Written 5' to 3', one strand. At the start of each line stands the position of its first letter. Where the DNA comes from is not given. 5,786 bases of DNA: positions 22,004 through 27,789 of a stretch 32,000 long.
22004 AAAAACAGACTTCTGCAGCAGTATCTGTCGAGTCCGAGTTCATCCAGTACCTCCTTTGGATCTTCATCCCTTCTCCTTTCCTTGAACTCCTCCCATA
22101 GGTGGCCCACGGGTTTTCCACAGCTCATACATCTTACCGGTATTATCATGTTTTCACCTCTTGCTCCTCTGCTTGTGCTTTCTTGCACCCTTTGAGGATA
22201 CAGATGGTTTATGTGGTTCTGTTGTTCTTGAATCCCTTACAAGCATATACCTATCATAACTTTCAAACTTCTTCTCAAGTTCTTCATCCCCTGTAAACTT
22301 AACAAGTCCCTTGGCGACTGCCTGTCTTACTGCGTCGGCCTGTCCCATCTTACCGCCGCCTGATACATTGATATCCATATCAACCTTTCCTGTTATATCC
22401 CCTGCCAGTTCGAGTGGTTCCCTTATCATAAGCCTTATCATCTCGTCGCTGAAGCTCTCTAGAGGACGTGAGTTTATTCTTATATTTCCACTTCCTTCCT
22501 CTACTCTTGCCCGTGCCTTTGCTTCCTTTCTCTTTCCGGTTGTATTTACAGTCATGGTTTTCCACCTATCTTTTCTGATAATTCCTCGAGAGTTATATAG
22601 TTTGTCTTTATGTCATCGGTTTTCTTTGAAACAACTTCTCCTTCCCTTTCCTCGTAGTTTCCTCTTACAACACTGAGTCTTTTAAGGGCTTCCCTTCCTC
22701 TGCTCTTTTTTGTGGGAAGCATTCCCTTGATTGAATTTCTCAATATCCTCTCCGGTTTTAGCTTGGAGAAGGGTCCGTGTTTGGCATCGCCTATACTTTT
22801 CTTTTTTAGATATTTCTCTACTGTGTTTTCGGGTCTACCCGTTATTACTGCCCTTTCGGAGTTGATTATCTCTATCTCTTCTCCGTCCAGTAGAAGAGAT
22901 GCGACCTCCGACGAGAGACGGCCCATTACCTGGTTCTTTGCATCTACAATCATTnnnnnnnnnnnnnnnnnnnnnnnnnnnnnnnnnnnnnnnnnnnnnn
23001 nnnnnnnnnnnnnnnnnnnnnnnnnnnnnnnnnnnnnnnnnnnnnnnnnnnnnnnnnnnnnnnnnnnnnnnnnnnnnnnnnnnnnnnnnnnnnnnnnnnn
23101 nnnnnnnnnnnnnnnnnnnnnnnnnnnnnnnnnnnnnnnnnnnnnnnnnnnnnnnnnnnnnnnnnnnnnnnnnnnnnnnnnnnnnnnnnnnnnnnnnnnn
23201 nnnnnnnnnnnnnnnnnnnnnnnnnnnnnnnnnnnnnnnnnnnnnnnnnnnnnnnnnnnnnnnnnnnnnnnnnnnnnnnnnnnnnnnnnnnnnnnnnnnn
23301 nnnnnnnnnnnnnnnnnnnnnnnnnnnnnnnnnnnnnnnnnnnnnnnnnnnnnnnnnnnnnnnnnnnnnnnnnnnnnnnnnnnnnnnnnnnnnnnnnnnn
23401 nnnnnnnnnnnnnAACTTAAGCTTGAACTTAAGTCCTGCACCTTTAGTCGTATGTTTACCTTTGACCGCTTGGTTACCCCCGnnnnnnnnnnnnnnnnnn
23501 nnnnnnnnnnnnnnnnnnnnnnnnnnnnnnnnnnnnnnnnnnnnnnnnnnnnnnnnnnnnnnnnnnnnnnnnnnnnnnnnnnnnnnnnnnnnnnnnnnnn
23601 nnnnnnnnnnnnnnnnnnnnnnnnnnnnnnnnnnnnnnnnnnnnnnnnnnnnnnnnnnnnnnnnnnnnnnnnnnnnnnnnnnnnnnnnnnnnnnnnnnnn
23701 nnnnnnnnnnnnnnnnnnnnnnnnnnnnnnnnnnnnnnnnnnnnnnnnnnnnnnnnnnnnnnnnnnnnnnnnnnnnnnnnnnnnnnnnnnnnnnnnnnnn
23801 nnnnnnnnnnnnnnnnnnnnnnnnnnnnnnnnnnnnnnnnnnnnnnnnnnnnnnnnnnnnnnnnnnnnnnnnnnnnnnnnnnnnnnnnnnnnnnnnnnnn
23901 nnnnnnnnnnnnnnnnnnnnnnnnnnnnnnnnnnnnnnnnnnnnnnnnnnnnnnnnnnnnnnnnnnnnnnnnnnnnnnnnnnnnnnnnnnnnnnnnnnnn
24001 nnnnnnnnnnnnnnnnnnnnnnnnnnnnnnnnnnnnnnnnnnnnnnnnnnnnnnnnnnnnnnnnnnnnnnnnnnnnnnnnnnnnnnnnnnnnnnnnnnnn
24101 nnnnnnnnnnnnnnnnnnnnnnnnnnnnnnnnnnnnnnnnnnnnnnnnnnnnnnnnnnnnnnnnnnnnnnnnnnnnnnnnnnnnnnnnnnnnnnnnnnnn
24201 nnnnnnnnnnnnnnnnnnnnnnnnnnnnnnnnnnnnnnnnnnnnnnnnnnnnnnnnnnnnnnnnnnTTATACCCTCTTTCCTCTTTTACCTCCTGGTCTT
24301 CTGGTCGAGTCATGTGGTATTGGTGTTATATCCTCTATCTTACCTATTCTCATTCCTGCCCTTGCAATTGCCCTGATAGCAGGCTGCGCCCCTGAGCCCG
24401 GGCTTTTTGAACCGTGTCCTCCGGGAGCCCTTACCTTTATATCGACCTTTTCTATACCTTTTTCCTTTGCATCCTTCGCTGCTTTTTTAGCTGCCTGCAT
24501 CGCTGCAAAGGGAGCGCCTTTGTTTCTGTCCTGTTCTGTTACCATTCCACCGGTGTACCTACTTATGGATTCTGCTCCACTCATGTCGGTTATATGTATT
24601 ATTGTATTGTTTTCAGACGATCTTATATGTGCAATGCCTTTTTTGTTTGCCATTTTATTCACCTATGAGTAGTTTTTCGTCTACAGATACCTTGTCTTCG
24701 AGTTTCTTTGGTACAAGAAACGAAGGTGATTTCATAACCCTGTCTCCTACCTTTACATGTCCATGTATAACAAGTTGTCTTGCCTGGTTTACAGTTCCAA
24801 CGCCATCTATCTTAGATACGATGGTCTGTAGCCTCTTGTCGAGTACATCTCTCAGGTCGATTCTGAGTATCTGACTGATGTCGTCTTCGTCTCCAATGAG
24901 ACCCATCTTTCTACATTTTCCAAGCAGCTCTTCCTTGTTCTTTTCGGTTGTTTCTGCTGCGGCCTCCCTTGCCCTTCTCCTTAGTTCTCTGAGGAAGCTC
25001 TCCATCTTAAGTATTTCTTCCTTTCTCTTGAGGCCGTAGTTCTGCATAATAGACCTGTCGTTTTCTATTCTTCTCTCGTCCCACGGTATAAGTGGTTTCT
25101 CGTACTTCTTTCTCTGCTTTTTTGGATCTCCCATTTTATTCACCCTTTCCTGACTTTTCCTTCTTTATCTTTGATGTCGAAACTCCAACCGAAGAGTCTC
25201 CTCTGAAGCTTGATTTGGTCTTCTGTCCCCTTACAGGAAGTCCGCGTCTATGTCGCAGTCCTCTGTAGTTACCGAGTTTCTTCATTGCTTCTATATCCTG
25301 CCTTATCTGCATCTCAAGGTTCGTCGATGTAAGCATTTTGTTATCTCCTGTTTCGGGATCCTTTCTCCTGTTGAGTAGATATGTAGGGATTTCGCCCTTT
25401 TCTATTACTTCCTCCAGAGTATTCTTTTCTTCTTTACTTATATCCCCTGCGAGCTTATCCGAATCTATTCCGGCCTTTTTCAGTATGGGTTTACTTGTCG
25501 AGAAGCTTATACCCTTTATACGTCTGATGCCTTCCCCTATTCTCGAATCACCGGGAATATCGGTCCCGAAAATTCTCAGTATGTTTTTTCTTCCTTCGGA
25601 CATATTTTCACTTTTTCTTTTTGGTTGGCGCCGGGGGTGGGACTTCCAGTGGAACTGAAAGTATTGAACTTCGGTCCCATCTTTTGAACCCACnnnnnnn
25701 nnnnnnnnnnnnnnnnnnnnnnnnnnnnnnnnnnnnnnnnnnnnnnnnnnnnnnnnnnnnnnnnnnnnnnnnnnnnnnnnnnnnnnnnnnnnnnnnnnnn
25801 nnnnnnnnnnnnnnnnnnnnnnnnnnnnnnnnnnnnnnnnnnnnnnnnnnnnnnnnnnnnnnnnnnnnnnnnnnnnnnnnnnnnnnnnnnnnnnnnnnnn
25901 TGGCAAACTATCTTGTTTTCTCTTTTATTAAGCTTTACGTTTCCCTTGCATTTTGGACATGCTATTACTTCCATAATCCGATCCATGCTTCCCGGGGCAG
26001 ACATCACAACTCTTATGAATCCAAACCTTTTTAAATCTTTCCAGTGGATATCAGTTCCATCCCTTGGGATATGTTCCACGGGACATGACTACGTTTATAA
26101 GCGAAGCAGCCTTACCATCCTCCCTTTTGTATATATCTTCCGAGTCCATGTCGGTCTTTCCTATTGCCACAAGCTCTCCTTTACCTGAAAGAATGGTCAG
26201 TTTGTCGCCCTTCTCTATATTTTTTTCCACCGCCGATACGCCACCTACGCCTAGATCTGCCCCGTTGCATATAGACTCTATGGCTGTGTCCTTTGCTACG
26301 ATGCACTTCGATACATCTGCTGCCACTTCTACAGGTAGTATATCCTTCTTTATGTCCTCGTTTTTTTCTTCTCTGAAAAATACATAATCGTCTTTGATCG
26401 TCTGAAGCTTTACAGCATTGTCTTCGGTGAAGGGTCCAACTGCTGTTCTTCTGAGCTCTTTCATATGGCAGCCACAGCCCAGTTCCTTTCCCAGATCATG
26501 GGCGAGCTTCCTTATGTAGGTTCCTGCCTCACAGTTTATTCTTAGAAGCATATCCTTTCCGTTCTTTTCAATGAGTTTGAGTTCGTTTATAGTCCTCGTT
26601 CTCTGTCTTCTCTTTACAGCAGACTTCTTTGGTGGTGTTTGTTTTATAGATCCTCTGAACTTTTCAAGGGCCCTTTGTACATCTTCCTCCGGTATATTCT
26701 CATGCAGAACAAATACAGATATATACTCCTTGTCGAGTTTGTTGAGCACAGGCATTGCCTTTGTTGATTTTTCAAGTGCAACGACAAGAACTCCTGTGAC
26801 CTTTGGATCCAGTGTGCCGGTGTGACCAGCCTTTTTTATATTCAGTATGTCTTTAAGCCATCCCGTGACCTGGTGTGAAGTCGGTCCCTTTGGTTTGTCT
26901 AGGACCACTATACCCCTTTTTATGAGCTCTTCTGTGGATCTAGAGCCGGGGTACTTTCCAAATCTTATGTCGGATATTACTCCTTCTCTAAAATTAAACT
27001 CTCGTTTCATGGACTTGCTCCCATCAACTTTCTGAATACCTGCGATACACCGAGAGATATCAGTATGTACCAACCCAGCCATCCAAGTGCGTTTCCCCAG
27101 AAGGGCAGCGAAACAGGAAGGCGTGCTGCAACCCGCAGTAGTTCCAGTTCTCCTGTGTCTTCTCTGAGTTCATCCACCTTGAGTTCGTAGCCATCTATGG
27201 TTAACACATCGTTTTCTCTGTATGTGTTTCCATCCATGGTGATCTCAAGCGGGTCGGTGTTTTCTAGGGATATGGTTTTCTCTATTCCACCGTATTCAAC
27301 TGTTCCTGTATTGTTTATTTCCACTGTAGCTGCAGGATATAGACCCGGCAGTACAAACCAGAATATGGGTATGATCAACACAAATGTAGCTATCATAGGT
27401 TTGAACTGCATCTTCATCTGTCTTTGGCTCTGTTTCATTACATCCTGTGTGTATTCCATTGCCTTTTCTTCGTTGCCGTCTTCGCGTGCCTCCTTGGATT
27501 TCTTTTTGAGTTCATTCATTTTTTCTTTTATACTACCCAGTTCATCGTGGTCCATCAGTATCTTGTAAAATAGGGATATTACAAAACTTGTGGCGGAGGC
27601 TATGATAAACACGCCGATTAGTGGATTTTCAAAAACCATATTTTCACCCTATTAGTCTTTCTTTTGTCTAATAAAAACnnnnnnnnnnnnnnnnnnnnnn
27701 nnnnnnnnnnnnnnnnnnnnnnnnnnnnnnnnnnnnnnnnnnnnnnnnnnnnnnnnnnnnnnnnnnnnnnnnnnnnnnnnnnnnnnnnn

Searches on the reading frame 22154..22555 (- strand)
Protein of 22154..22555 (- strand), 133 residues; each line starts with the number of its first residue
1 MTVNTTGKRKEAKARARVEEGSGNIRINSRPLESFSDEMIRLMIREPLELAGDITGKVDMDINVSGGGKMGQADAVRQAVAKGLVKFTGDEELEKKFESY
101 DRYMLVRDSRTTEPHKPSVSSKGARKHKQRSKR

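Call 55: search_protein_families(library=pfam, proteins=[window:22154-22555:-])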
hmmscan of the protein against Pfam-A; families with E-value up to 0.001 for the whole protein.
window:22154-22555:- (133 aa): 1 family
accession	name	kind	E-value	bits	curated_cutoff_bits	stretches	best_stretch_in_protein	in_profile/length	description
PF00380.25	Ribosomal_S9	-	4.2e-35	121.3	22.5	1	7-133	1-121/121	Ribosomal protein S9/S16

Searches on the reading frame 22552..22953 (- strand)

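Call 55: search_protein_families(library=pfam, proteins=[window:22552-22953:-])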
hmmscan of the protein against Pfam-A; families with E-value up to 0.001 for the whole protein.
window:22552-22953:- (133 aa): 1 family
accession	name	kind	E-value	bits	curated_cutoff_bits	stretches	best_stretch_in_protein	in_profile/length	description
PF00572.24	Ribosomal_L13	-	4.2e-17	62.8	23.8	1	2-99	5-116/119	Ribosomal protein L13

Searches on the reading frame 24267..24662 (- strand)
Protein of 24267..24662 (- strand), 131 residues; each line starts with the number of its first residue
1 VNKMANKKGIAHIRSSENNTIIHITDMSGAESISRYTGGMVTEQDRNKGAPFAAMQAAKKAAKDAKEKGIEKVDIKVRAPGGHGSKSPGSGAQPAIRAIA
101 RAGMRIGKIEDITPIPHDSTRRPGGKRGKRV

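Call 55: search_protein_families(library=pfam, proteins=[window:24267-24662:-])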
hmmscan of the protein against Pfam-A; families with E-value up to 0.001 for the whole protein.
window:24267-24662:- (131 aa): 1 family
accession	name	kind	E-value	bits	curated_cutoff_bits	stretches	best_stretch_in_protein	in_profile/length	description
PF00411.24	Ribosomal_S11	-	4.5e-43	146.6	25.1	1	9-127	1-110/110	Ribosomal protein S11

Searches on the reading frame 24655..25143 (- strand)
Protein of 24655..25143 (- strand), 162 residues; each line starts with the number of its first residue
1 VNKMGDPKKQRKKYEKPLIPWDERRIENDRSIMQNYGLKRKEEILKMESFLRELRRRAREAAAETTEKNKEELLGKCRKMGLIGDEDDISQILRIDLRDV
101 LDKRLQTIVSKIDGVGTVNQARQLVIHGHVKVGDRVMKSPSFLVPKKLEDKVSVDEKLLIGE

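Call 55: search_protein_families(library=pfam, proteins=[window:24655-25143:-])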
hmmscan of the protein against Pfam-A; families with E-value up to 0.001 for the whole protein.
window:24655-25143:- (162 aa): 1 family
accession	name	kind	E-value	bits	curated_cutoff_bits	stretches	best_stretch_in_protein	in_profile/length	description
PF01479.30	S4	-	2.3e-09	37.3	22.8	1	104-145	2-43/48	S4 domain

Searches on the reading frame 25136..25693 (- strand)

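Call 55: search_protein_families(library=pfam, proteins=[window:25136-25693:-])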
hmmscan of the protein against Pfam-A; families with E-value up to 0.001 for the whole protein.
window:25136-25693:- (185 aa): 1 family
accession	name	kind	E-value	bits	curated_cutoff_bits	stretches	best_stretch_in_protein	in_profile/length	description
PF00416.27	Ribosomal_S13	-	3.7e-34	118.3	31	1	40-164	1-127/128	Ribosomal protein S13/S18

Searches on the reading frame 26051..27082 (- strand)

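Call 55: search_protein_families(library=pfam, proteins=[window:26051-27082:-])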
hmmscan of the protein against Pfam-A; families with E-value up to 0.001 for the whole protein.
window:26051-27082:- (343 aa): 5 families
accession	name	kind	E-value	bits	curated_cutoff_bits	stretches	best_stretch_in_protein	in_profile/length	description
PF01509.24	TruB_N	-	1.1e-28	101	27.3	1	77-190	1-149/149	TruB family pseudouridylate synthase (N terminal domain)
PF16198.10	TruB_C_2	-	8.5e-21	74.3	29.3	1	191-254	1-64/66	tRNA pseudouridylate synthase B C-terminal domain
PF01472.26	PUA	-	3.2e-15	56.3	24.8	1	261-331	3-73/74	PUA domain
PF08068.17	DKCLD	-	6.9e-12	45.7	27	1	26-72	11-57/58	DKCLD (NUC011) domain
PF21238.2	Pus10_C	-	2.8e-08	34.1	27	1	114-196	120-205/232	Pus10, C-terminal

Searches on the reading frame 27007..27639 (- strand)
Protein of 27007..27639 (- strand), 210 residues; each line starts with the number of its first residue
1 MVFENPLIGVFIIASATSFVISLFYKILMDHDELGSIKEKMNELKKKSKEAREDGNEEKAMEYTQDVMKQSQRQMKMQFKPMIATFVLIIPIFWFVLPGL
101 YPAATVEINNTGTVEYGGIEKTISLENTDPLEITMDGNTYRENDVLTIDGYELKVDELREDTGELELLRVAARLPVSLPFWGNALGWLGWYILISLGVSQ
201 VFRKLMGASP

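Call 55: search_protein_families(library=pfam, proteins=[window:27007-27639:-])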
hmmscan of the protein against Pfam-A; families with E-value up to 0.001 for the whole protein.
window:27007-27639:- (210 aa): 3 families
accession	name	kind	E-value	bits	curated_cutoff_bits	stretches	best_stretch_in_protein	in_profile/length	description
PF01956.21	EMC3_TMCO1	-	1.6e-21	77.2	27.1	2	5-96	14-108/169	Integral membrane protein EMC3/TMCO1-like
PF13858.11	DUF4199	-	0.00015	22.7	32.3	0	9-95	72-152/165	Protein of unknown function (DUF4199)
PF09973.14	DUF2208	-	0.00026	21.1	24.3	1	19-108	32-119/231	Predicted membrane protein (DUF2208)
